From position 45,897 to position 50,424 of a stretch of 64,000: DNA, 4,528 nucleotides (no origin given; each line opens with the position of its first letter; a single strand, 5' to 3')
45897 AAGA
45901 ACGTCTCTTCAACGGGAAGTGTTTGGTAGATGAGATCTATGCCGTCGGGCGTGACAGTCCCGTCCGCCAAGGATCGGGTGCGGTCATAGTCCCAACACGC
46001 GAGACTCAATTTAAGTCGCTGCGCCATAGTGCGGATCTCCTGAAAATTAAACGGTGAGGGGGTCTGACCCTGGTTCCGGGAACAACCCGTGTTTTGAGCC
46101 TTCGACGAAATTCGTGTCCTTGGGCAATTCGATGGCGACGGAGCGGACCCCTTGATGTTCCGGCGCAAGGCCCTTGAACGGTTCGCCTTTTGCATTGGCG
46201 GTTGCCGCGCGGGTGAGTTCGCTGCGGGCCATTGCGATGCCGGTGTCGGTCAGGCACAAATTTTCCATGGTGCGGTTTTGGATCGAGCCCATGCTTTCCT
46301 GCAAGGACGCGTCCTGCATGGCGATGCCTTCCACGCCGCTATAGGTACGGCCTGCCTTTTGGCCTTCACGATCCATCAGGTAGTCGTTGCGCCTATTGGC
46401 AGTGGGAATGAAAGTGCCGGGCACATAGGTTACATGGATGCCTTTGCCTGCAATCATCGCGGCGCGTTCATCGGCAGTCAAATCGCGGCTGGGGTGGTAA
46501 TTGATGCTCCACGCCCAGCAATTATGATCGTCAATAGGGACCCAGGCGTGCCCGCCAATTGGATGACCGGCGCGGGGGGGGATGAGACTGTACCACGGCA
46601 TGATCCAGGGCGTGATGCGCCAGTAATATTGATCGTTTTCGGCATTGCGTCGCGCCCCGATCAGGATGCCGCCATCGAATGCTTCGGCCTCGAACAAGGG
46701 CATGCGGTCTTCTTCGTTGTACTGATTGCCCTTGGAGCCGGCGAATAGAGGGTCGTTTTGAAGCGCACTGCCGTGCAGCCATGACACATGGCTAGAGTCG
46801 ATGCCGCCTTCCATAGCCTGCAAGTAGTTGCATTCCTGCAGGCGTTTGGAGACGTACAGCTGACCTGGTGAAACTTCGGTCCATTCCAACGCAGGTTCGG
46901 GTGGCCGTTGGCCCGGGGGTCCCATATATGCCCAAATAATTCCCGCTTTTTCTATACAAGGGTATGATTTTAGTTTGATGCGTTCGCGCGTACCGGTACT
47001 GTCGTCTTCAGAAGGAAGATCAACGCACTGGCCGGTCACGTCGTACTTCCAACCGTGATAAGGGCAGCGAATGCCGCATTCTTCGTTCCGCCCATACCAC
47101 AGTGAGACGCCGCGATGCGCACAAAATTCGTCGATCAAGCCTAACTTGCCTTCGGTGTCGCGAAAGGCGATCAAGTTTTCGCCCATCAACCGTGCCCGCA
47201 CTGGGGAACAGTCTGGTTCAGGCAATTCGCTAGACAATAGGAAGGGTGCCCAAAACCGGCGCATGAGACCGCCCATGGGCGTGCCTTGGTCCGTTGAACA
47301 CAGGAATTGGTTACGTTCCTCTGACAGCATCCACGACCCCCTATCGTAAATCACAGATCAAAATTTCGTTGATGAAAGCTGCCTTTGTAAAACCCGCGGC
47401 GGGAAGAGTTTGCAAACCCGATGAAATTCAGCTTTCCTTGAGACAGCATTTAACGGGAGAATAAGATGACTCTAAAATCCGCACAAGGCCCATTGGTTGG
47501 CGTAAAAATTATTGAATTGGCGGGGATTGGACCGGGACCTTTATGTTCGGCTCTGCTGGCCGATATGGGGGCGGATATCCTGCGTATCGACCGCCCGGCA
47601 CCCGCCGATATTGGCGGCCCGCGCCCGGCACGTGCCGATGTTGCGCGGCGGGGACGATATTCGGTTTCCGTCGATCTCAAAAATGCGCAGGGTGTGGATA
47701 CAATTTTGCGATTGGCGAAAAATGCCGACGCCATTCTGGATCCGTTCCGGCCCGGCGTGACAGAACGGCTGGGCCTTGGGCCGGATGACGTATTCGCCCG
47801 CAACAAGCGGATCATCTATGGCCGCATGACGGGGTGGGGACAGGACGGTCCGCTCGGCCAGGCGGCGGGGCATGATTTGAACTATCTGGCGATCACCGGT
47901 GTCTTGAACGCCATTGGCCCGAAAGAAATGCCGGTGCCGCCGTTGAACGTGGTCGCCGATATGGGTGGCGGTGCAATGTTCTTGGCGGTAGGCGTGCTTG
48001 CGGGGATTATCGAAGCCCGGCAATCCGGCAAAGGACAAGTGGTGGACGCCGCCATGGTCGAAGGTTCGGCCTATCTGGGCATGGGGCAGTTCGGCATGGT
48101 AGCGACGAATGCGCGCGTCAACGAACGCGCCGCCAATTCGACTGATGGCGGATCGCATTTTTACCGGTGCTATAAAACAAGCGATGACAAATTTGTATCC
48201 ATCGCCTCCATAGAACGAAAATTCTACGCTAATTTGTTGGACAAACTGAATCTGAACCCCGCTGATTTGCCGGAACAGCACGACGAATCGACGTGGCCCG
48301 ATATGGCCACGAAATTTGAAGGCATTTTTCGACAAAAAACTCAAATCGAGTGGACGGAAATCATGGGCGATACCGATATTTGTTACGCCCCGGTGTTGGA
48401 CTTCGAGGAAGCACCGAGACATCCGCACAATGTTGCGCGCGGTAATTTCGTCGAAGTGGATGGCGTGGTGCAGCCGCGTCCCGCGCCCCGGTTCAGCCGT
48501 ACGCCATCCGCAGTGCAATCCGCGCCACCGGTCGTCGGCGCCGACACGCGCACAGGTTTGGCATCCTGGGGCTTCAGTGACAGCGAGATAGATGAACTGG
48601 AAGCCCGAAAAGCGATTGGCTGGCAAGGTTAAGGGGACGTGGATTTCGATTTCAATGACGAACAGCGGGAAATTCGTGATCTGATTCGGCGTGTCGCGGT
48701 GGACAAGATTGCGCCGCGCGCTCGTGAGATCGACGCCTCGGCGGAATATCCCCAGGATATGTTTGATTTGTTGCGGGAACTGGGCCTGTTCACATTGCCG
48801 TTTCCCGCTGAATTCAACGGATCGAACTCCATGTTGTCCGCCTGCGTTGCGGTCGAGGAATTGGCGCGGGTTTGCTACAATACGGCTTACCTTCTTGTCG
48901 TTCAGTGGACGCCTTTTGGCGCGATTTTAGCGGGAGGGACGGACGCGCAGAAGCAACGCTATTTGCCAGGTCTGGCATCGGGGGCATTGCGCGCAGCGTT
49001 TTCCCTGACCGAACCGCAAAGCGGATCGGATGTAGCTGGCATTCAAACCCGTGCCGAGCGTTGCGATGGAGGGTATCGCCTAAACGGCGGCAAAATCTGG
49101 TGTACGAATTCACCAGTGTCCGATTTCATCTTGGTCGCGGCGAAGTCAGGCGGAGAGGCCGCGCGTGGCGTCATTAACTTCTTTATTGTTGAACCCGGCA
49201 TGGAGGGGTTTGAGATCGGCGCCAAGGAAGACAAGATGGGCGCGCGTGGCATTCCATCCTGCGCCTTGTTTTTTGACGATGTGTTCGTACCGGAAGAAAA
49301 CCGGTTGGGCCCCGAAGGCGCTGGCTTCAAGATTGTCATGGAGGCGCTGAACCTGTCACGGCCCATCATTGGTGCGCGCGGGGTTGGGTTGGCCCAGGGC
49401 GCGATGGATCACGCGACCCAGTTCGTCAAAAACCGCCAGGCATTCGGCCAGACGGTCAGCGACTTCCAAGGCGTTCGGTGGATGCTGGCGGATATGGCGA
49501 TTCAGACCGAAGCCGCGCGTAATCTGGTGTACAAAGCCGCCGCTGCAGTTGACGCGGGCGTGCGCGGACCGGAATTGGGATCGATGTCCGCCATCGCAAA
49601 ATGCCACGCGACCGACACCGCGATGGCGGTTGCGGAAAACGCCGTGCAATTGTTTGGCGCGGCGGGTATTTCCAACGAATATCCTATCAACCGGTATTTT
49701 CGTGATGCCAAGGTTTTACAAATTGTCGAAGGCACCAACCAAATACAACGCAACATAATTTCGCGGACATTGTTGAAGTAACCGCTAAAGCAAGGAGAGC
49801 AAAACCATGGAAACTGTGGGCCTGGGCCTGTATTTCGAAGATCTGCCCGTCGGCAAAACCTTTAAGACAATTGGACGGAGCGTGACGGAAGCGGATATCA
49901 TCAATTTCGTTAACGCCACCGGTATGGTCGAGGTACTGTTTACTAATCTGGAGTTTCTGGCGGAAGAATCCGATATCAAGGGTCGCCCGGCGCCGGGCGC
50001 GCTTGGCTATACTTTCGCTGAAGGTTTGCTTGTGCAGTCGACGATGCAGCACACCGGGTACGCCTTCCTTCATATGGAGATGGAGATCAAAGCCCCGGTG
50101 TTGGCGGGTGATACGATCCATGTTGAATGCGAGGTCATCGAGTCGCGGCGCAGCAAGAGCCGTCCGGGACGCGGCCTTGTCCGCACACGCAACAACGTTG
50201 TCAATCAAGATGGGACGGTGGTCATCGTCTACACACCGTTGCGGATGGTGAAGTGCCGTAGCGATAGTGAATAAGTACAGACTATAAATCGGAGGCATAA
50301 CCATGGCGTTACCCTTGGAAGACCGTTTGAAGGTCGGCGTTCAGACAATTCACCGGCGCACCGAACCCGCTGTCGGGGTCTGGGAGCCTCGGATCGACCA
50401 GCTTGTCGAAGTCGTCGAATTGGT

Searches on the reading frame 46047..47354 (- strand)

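Call 11: search_protein_families(library=pfam, proteins=[window:46047-47354:-], max_evalue=0.00001)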
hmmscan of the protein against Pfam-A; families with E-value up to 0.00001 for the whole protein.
window:46047-47354:- (435 aa): 2 families
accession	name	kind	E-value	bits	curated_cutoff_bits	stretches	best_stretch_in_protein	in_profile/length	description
PF19301.5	LigXa_C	-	1.8e-29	103.3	27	1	142-401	1-263/304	LigXa C-terminal domain like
PF00355.32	Rieske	-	5.7e-18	65.1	20.3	1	35-132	2-88/88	Rieske [2Fe-2S] domain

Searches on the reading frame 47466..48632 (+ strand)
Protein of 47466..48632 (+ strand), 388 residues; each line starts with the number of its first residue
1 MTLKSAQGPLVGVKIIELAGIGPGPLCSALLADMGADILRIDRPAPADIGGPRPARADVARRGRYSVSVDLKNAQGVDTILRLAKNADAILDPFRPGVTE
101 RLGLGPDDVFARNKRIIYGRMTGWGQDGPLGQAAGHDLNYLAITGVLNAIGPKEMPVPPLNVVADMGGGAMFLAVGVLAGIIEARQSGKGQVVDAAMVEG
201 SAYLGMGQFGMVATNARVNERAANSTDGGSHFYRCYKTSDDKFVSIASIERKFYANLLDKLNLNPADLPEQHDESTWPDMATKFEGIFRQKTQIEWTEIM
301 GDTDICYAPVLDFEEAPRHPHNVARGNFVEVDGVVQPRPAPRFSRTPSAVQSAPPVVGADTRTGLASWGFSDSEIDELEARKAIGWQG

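Call 12: search_protein_families(library=pfam, proteins=[window:47466-48632:+], max_evalue=0.00001)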
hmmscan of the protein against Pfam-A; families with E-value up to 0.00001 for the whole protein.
window:47466-48632:+ (388 aa): 1 family
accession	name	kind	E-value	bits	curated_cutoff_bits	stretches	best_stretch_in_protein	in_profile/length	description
PF02515.22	CoA_transf_3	-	4.2e-77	260.2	23.3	1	10-361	1-366/366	CoA-transferase family III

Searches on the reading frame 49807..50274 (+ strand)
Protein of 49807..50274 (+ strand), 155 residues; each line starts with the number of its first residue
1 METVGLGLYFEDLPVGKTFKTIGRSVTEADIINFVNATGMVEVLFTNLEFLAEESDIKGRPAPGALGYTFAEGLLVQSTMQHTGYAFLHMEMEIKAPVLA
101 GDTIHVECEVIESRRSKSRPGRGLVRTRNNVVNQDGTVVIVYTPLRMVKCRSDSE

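Call 12: search_protein_families(library=pfam, proteins=[window:49807-50274:+], max_evalue=0.00001)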
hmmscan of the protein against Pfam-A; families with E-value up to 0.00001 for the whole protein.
window:49807-50274:+ (155 aa): 3 families
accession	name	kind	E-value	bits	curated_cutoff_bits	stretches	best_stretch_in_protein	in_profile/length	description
PF13452.11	FAS1_DH_region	-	1.5e-06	28.9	22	1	15-140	3-130/132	FAS1-like, dehydratase domain region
PF01575.25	MaoC_dehydratas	-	5.7e-06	26.4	27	1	15-119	6-109/123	MaoC like domain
PF19315.5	MC_hydratase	-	7.4e-06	25.8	26.5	1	52-152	66-168/353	Mesaconyl-CoA hydratase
